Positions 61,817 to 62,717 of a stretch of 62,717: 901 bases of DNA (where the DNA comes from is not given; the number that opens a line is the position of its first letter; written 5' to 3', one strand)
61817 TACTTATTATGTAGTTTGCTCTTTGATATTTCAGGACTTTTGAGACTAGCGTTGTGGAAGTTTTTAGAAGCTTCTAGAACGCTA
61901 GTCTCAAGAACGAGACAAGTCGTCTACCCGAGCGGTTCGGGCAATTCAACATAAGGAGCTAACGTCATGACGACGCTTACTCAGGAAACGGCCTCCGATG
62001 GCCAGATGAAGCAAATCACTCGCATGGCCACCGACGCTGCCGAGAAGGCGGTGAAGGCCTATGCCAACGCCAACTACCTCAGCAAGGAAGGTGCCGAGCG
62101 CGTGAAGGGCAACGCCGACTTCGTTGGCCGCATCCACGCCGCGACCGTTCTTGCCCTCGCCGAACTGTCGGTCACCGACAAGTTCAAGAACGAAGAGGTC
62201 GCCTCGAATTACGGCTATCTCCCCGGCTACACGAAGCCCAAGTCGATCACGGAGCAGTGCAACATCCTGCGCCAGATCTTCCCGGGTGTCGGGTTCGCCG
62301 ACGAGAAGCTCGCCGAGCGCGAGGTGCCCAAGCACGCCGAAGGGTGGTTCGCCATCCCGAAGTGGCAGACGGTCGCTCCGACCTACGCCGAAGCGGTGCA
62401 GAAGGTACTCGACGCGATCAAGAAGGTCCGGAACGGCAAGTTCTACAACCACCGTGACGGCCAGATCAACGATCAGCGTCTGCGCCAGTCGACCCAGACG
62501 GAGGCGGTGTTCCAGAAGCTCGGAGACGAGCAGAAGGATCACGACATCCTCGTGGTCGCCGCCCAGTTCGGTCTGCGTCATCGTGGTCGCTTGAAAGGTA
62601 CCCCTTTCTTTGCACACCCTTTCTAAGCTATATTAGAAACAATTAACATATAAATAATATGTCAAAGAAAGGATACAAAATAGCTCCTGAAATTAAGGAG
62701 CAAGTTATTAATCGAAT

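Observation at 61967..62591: High-GC coding fragment in a low-GC genome, paralogous to a resident gene and truncated by an IS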

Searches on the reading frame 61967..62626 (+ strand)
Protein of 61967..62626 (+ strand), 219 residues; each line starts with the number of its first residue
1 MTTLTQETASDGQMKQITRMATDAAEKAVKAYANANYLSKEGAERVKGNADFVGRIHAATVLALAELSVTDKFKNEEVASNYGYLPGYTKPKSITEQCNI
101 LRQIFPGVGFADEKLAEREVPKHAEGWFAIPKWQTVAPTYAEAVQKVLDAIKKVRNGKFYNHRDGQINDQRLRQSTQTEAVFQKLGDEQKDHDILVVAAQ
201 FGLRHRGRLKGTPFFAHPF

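Call 5: search_protein_families(library=pfam, proteins=[window:61967-62626:+], max_evalue=1)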
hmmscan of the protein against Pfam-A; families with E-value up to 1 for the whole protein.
window:61967-62626:+ (219 aa): 0 families

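Call 7: find_homologous_proteins(query=window:61967-62590:+)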
Query window:61967-62590:+ (208 aa): 929 proteins with E <= 0.001 among 1325 candidates; the best 120 are listed.
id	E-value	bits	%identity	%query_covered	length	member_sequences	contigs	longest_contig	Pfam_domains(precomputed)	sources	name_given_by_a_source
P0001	3.3e-133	459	100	100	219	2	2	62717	-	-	-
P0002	7.0e-121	419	91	100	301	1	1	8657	-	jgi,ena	-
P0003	1.6e-120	418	90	100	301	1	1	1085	-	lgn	-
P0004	3.8e-112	390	86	100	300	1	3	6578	-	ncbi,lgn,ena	-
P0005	1.5e-97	343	77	100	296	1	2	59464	-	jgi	-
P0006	3.2e-96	338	75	100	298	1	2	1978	-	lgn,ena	-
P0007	5.7e-93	328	74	100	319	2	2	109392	-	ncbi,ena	-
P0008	1.9e-92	326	74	100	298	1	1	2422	-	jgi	-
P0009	2.3e-92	326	74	100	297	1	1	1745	-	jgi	jgi:hypothetical protein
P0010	2.4e-92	326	74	100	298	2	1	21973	-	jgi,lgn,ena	-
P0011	8.9e-92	324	74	100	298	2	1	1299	-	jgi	jgi:hypothetical protein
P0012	2.9e-90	319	73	100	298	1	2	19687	-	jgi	-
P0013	5.8e-90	318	70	100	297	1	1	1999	-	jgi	jgi:hypothetical protein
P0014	2.8e-89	316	71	100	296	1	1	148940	-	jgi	jgi:hypothetical protein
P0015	3.5e-89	315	72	100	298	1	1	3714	-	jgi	jgi:hypothetical protein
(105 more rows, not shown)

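Call 8: search_protein_families(library=phrogs, proteins=[window:61967-62590:+], max_evalue=1)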
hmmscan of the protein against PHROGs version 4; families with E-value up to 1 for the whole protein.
window:61967-62590:+ (208 aa): 1 family
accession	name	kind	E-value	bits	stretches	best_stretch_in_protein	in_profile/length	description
phrog_38262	-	unknown function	0.086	13.9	1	125-179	26-83/160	-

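Call 9: search_protein_families(library=ncbifam, proteins=[window:61967-62590:+], max_evalue=1)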
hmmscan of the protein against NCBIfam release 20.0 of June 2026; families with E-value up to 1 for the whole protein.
window:61967-62590:+ (208 aa): 0 families

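Call 11: find_encoding_contigs(protein=P0002, flank=10000, max_places=3)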
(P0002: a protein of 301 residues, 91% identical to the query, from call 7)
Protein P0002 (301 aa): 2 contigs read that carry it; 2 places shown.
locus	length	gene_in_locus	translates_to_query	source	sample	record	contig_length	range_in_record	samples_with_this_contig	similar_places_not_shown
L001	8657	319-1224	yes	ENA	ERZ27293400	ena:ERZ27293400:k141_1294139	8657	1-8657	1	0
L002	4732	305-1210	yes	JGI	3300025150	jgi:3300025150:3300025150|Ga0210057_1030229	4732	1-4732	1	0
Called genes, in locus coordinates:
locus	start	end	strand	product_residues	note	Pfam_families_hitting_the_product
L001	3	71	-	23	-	?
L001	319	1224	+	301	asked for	-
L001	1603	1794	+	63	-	-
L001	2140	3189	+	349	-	PF00078:RVT_1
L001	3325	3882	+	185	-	PF00239:Resolvase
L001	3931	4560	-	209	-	PF13563:2_5_RNA_ligase2, PF06299:DUF1045 (weak)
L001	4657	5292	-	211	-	PF00665:rve, PF13683:rve_3, PF13333:rve_2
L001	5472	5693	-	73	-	-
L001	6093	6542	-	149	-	PF14528:LAGLIDADG_3 (faint)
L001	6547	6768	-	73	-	PF14528:LAGLIDADG_3 (weak)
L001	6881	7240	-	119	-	PF02033:RBFA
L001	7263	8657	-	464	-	?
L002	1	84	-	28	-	?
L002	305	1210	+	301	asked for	-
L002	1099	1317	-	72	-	-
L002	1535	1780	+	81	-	-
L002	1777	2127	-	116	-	PF22296:bAvd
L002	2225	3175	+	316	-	PF00078:RVT_1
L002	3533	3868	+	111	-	PF00239:Resolvase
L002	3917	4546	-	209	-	PF13563:2_5_RNA_ligase2, PF06299:DUF1045 (weak)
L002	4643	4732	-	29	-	?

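Call 12: find_encoding_contigs(protein=P0005, flank=10000, max_places=3)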
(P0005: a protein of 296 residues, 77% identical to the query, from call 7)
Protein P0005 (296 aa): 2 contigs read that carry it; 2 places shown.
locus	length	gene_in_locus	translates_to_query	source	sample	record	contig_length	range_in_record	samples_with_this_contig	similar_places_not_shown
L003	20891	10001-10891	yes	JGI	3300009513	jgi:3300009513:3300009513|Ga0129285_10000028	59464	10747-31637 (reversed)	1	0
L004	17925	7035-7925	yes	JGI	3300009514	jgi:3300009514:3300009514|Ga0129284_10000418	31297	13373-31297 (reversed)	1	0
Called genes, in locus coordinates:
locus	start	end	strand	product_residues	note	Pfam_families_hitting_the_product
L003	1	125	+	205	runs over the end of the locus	-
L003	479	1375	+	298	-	-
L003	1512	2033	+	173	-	PF03352:Adenine_glyco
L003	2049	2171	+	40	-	-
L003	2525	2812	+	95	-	-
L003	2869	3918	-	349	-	-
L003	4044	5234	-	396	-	PF00091:Tubulin, PF12327:FtsZ_C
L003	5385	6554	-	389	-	PF02491:SHS2_FTSA, PF11104:PilM_2, PF14450:FtsA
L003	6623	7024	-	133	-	PF02130:YbeY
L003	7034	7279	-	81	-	-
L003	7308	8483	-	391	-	PF03129:HGTP_anticodon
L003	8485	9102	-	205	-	PF10502:Peptidase_S26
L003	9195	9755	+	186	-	PF01195:Pept_tRNA_hydro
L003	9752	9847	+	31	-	-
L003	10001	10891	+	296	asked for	-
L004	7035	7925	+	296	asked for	-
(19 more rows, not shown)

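Call 13: find_encoding_contigs(protein=P0007, flank=10000, max_places=3)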
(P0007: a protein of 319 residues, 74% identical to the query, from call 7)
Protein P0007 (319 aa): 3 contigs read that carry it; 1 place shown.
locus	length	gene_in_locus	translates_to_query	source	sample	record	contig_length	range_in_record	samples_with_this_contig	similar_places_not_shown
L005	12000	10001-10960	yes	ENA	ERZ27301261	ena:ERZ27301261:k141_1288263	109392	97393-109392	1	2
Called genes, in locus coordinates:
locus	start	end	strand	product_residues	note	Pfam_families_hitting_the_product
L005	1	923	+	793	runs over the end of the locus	PF02739:5_3_exonuc_N, PF01367:5_3_exonuc, PF00476:DNA_pol_A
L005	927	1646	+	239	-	-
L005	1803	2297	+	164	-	PF00588:SpoU_methylase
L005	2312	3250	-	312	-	PF01149:Fapy_DNA_glyco, PF06831:H2TH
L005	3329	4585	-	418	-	PF08245:Mur_ligase_M, PF02875:Mur_ligase_C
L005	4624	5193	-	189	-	PF01330:RuvA_N, PF00633:HHH (faint), PF14520:HHH_5, PF07499:RuvA_C (weak)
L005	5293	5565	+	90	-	PF01649:Ribosomal_S20p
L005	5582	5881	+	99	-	PF00708:Acylphosphatase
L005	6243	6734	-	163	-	-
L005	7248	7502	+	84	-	-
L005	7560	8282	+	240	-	-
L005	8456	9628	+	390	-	PF02195:ParB_N, PF01555:N6_N4_Mtase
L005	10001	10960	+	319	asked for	-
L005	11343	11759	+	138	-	-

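Call 23: find_related_loci(query=A3, collection=genome_contigs, flank=10000)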
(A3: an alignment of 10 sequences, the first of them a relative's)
Query A3 (301 aa) in genome_contigs; peptide patterns used: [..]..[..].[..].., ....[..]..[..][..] (x = any residue, [..] = any of these).
257 stretches matched a pattern; 132 encode a relative of the query (tblastn E <= 1e-3); the best 80 are kept; 80 distinct loci.
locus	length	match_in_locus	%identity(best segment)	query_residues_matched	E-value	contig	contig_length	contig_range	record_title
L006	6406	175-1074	79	1-301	3e-161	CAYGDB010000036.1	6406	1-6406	MAG TPA_asm: uncultured Candidatus Saccharibacteria bacterium isolate ERP113451_co1_290 genome assembly, contig: NODE_16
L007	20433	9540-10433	72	1-301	8e-143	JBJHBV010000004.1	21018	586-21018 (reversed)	MAG: Candidatus Vogelbacteria bacterium isolate SF2967_J5348.metabat2_refined.078 NODE_2426_length_21018_cov_1.266335, w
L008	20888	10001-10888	71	1-301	4e-141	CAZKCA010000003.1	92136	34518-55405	MAG TPA_asm: uncultured Candidatus Saccharibacteria bacterium isolate SRP290908_co1_94 genome assembly, contig: NODE_218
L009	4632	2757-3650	74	1-301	5e-142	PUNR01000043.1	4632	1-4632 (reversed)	MAG: Loktanella sp. isolate B1Sed10_179 B1-Sed10-C31065, whole genome shotgun sequence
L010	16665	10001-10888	69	1-299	4e-137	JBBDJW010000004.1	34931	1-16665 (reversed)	MAG: Candidatus Paceibacterota bacterium isolate LejiaA_43_14 Lejia_A_1937_length_34931_cov_8, whole genome shotgun sequ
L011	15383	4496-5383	71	1-301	5e-137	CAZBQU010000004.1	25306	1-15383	MAG TPA_asm: uncultured Candidatus Saccharibacteria bacterium isolate SRP286056_co1_286 genome assembly, contig: NODE_22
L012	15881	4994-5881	70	1-301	1e-136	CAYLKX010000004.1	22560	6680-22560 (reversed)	MAG TPA_asm: uncultured Candidatus Saccharibacteria bacterium isolate SRP135725_co3_33 genome assembly, contig: NODE_197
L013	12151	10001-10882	68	1-299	4e-133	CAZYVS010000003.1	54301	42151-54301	MAG TPA_asm: uncultured Candidatus Saccharibacteria bacterium isolate binchicken_co134_142 genome assembly, contig: NODE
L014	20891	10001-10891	66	1-301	6e-132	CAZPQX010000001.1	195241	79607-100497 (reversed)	MAG TPA_asm: uncultured Candidatus Saccharibacteria bacterium isolate SRP292972_co1_63 genome assembly, contig: NODE_101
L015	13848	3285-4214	64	1-301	8e-129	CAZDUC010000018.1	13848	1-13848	MAG TPA_asm: uncultured Candidatus Saccharibacteria bacterium isolate SRP286056_co1_642 genome assembly, contig: NODE_55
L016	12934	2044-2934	65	1-301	5e-126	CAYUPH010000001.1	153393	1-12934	MAG TPA_asm: uncultured Candidatus Saccharibacteria bacterium isolate SRP135725_co1_406 genome assembly, contig: NODE_37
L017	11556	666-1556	61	1-299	8e-119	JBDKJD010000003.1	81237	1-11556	MAG: Candidatus Parcubacteria bacterium isolate guil_2019_sw_WHONDRS-S19S_0049_A_bin.3 scaffold_0000020, whole genome sh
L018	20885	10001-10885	62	1-300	9e-119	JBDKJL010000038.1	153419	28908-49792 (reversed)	MAG: Candidatus Parcubacteria bacterium isolate guil_2019_sw_WHONDRS-S19S_0049_B_bin.21 scaffold_2692369, whole genome s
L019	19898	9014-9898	62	3-301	4e-118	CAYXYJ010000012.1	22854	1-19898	MAG TPA_asm: uncultured Candidatus Saccharibacteria bacterium isolate binchicken_co179_48 genome assembly, contig: NODE_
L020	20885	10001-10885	62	1-300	4e-115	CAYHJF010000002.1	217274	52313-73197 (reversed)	MAG TPA_asm: uncultured Candidatus Saccharibacteria bacterium isolate ERP119705_co13_650 genome assembly, contig: NODE_2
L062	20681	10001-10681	42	68-298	5e-55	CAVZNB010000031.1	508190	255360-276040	MAG: uncultured Acidobacteriaceae bacterium isolate MFD01828.bin.2.44 genome assembly, contig: contig_60143, whole genom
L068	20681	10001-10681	42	68-298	2e-54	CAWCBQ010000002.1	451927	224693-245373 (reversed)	MAG: uncultured Acidobacteriaceae bacterium isolate MFD05512.bin.1.7 genome assembly, contig: contig_11270, whole genome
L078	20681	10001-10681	44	68-298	9e-53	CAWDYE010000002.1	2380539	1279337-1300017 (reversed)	MAG: uncultured Acidobacteriaceae bacterium isolate MFD01231.bin.1.95 genome assembly, contig: contig_16352, whole genom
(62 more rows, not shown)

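Call 30: predict_structure(alignment_id=A3)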
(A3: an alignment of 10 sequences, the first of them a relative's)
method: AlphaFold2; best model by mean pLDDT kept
length: 301 residues; sequences in the alignment: 10
mean_pLDDT: 49.4   pTM: 0.49
mean pLDDT of the five models: 49.4, 43.7, 35.2, 35.1, 33.5
residues with pLDDT >= 90: 0; 70-90: 55; 50-70: 67; < 50: 179
segments of 3 or more residues with pLDDT < 50: 1-90, 173-175, 200-224, 240-270, 274-287, 292-301
pLDDT, mean of each block of 10 residues (from residue 1): 33 39 37 35 38 43 33 29 33 74 77 53 62 81 80 68 60 53 66 67 30 31 54 64 36 34 36 47 46 41 33
secondary structure, 60 per line:
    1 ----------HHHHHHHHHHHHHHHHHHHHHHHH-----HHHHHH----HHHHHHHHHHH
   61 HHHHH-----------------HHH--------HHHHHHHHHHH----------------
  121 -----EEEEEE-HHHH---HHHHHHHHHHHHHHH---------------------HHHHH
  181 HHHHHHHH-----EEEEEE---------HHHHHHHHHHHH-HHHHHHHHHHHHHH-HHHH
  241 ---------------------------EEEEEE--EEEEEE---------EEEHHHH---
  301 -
elements in order: H11-34 H40-45 H50-65 H94-104 E126-131 H133-136 H140-154 H176-188 E194-199 H209-220 H222-235 H237-240 E268-273 E276-281 E291-293 H294-297

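Call 32: search_solved_structures(query=A3, max_evalue=10, show_alignments=2)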
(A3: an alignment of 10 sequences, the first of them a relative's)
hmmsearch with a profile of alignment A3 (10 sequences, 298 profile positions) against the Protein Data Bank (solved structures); distinct sequences matched with E-value up to 10: 1.
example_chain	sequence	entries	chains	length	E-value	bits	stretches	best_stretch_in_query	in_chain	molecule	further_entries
8jc5_A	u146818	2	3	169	0.77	12.2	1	83-161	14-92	ADP-ribosylation factor-like protein 8B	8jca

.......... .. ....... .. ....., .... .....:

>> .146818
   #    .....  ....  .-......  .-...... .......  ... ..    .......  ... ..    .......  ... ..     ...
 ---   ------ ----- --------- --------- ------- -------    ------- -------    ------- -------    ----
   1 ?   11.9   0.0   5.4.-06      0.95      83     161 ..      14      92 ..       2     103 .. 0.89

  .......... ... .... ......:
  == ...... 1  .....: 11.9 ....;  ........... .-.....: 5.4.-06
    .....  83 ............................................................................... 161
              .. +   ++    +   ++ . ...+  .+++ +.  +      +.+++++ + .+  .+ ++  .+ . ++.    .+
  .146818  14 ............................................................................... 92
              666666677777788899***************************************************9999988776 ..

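Call 44: search_protein_families(library=pfam, proteins=[P0002], max_evalue=0.1)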
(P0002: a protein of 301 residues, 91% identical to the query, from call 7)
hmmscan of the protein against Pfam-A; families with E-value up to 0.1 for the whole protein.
P0002 (301 aa): 0 families

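Call 54: predict_structure(alignment_id=A6)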
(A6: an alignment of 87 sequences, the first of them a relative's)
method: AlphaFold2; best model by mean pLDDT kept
length: 301 residues; sequences in the alignment: 87
mean_pLDDT: 86.4   pTM: 0.79
mean pLDDT of the five models: 86.4, 86.3, 79.8, 78.4, 77.5
residues with pLDDT >= 90: 151; 70-90: 127; 50-70: 19; < 50: 4
segments of 3 or more residues with pLDDT < 50: 1-3
pLDDT, mean of each block of 10 residues (from residue 1): 60 72 83 85 90 91 84 73 71 97 96 93 90 97 98 94 94 93 93 95 80 79 94 91 77 89 89 89 82 77 42
secondary structure, 60 per line:
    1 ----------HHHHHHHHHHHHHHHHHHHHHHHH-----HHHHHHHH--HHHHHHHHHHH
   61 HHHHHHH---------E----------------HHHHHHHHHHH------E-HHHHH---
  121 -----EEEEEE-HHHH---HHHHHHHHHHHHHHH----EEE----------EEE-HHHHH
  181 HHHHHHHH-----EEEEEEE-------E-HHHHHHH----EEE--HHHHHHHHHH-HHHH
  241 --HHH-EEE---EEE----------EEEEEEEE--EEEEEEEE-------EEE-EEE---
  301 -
elements in order: H11-34 H40-47 H50-67 H94-104 H113-117 E126-131 H133-136 H140-154 E159-161 E172-174 H176-188 E194-200 H210-216 E221-223 H226-235 H237-240 E247-249 E253-255 E266-273 E276-283 E291-293 E295-297

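Call 57: fold_search(model_id=the predicted structure, library=pdb)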
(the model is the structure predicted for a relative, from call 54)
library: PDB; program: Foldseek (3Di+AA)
matches with E <= 10: 310; with E <= 0.001: 0
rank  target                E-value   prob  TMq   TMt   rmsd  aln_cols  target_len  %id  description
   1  1v7p_B                4.0e-01  0.41  0.22  0.45   5.8       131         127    8  Structure of EMS16-alpha2-I domain complex (released 2004-09-07)
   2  1ukm_B                4.5e-01  0.25  0.19  0.41   6.3       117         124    8  Crystal structure of EMS16, an Antagonist of collagen receptor integrin alpha2beta1 (GPIa/IIa) (released 2003-11-04)
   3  1sb2_B                5.8e-01  0.35  0.24  0.51   6.4       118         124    6  High resolution Structure determination of rhodocetin (released 2005-02-01)
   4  7qaj_H                7.8e-01  0.16  0.11  0.24   5.6        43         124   12  ZK002 with Anti-angiogenic and Anti-inflamamtory Properties (released 2023-06-14)
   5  7qaj_B                8.7e-01  0.15  0.11  0.24   5.7        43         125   12  ZK002 with Anti-angiogenic and Anti-inflamamtory Properties (released 2023-06-14)
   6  1aj6                  1.2e+00  0.02  0.10  0.13  15.1       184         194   16  NOVOBIOCIN-RESISTANT MUTANT (R136H) OF THE N-TERMINAL 24 KDA FRAGMENT OF DNA GYRASE B COMPLEXED WITH NOVOBIOCIN AT 2.3 A (released 1998-05-20)
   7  3wbr_H                1.2e+00  0.11  0.10  0.23   6.7        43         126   14  Crystal structure of carbohydrate recognition domain of Blood Dendritic Cell Antigen-2 (BDCA2) lectin (crystal form-3) (released 2013-12-25)
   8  3fv5_B                1.2e+00  0.03  0.07  0.10  10.7        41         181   22  Crystal Structure of E. coli Topoisomerase IV co-complexed with inhibitor (released 2010-01-26)
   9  2jz2_MODEL_1_A        1.3e+00  0.07  0.08  0.29   7.3        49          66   14  Solution NMR structure of Ssl0352 protein from Synechocystis sp. PCC 6803. Northeast Structural Genomics Conso (released 2008-01-22)
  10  3wbr_F                1.4e+00  0.10  0.10  0.23   6.7        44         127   14  Crystal structure of carbohydrate recognition domain of Blood Dendritic Cell Antigen-2 (BDCA2) lectin (crystal form-3) (released 2013-12-25)
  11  3wbp_A                1.4e+00  0.10  0.10  0.23   6.7        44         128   14  Crystal structure of carbohydrate recognition domain of Blood Dendritic Cell Antigen-2 (BDCA2) lectin (crystal form-1) (released 2013-12-25)
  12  2ls8_MODEL_1_A        1.5e+00  0.20  0.21  0.40   6.5       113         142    4  Solution structure of human C-type lectin domain family 4 member D (released 2012-05-09)
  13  5thp_B                1.5e+00  0.13  0.10  0.24   5.4        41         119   12  Rhodocetin in complex with the integrin alpha2-A domain (released 2017-08-02)
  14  3wbr_E                1.5e+00  0.10  0.10  0.22   6.8        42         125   14  Crystal structure of carbohydrate recognition domain of Blood Dendritic Cell Antigen-2 (BDCA2) lectin (crystal form-3) (released 2013-12-25)
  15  3c4s_A                1.6e+00  0.07  0.08  0.33   6.9        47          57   15  Crystal structure of the Ssl0352 protein from Synechocystis sp. Northeast Structural Genomics Consortium target SgR42 (released 2008-02-12)
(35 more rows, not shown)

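Call 66: search_protein_families(library=pfam, proteins=[L007:5789-6577:-], max_evalue=1)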
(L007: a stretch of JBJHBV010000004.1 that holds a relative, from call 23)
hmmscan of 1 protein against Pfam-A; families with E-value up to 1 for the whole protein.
L007:5789-6577:- (262 aa): 0 families
